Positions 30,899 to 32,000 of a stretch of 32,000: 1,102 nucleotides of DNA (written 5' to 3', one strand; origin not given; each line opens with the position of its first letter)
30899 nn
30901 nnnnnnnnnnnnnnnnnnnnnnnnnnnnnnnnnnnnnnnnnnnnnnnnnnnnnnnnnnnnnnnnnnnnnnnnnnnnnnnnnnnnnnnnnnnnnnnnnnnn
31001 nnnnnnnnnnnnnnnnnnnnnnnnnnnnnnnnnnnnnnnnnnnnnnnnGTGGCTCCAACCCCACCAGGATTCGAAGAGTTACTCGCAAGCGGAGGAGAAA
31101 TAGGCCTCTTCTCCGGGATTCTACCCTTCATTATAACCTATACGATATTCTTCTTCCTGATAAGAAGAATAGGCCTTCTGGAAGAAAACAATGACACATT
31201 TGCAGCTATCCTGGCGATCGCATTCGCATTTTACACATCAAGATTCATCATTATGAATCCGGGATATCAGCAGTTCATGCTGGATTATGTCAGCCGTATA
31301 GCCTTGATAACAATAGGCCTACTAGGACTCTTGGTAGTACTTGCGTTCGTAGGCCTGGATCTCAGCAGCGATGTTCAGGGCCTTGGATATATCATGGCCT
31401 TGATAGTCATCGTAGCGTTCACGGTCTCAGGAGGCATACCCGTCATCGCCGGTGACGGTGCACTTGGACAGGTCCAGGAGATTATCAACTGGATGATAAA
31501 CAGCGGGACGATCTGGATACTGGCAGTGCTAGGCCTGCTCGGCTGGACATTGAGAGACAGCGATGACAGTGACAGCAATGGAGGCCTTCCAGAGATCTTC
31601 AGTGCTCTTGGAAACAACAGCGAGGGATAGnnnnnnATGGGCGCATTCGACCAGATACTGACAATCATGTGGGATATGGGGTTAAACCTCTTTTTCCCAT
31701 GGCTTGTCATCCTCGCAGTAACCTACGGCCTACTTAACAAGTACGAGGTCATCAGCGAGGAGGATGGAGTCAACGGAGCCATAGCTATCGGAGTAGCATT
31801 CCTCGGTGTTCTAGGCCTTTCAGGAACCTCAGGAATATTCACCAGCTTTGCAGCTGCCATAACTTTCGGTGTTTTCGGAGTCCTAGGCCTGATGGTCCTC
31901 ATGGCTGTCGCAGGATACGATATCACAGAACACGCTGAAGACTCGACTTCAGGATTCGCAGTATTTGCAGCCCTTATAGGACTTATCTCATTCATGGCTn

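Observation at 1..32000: Palindromic hexamer AGGCCT is more than 10-fold over-represented, in all reading frames and in intergenic DNA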

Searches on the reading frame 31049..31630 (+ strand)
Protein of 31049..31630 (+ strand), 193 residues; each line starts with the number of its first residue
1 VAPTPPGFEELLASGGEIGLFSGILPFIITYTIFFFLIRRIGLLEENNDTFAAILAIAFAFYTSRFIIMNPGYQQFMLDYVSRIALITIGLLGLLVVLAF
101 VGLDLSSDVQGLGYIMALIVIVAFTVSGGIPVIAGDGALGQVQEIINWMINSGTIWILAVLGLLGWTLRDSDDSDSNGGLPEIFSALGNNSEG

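Call 27: search_protein_families(library=pfam, proteins=[window:31049-31630:+], max_evalue=0.01)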
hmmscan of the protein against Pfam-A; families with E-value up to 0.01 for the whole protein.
window:31049-31630:+ (193 aa): 0 families

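Call 53: find_encoding_contigs(protein=window:31049-31630:+, flank=10000, max_places=1)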
Protein window:31049-31630:+ (193 aa): no gene with exactly this product is on record in the collection.
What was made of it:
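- Tried and rejected: One look-up failed because of a GTG start codon (call 53).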

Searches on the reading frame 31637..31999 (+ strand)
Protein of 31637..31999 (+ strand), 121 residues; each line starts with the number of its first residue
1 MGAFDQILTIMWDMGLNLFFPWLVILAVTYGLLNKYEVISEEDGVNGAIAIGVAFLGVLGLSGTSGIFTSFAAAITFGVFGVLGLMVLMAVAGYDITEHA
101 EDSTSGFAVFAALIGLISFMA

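Call 27: search_protein_families(library=pfam, proteins=[window:31637-31999:+], max_evalue=0.01)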
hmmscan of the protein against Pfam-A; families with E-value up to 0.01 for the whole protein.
window:31637-31999:+ (121 aa): 1 family
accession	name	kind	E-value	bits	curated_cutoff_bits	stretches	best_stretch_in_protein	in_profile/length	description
PF16481.10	DUF5058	-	0.0054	16.8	28.2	1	7-93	113-202/222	Domain of unknown function (DUF5058)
